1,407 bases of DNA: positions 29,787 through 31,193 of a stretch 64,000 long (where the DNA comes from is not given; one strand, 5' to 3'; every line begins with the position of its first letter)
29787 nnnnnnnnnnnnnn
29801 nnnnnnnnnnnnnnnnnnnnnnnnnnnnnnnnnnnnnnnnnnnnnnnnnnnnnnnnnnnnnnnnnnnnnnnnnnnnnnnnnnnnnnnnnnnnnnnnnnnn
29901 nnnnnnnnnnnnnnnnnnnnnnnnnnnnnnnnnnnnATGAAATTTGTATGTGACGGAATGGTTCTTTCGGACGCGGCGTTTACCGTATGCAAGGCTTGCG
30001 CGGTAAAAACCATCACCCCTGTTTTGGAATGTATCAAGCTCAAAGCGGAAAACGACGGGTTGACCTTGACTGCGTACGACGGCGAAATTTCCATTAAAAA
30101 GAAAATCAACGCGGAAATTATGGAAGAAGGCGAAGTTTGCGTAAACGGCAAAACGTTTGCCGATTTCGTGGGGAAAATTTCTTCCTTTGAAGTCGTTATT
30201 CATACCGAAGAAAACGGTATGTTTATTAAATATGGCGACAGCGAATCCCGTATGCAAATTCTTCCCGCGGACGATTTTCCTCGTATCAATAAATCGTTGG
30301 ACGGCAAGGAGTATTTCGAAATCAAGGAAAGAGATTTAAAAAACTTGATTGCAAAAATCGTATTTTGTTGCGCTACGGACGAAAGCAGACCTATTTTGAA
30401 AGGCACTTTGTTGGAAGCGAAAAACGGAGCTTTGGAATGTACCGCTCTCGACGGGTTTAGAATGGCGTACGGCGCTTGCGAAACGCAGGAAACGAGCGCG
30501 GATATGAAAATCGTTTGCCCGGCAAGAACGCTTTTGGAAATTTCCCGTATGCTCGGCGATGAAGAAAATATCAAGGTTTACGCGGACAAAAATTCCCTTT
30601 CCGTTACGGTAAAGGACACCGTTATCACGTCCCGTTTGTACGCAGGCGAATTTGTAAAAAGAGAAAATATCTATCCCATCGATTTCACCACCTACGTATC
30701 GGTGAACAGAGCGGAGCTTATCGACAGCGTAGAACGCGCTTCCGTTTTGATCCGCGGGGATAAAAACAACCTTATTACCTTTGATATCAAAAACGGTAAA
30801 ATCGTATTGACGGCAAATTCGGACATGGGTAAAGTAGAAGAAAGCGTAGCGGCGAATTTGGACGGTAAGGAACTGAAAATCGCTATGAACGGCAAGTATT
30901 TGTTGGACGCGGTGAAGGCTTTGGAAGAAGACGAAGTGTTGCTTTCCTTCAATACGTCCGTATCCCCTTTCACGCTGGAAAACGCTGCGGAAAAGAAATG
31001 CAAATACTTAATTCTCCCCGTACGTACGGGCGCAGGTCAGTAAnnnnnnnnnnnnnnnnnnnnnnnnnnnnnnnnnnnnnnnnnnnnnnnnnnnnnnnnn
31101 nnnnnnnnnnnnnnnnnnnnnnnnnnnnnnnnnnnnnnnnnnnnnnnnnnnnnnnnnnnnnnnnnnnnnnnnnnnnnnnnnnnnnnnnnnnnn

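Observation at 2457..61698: Dispersed, heavily over-represented 15-23 nt motif (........)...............: at least 23 copies in 64 kb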

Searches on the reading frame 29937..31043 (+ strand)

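Call 24: search_protein_families(library=pfam, proteins=[window:29937-31043:+])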
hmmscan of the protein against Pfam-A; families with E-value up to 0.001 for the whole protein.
window:29937-31043:+ (368 aa): 3 families
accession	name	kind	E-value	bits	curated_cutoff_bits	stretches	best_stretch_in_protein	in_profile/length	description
PF00712.24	DNA_pol3_beta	-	2.2e-38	131.5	24.4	3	1-117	1-119/120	DNA polymerase III beta subunit, N-terminal domain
PF02768.20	DNA_pol3_beta_3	-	5.5e-29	100.9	27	1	245-363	3-121/121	DNA polymerase III beta subunit, C-terminal domain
PF02767.21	DNA_pol3_beta_2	-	5.1e-25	88.5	27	1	129-239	2-114/116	DNA polymerase III beta subunit, central domain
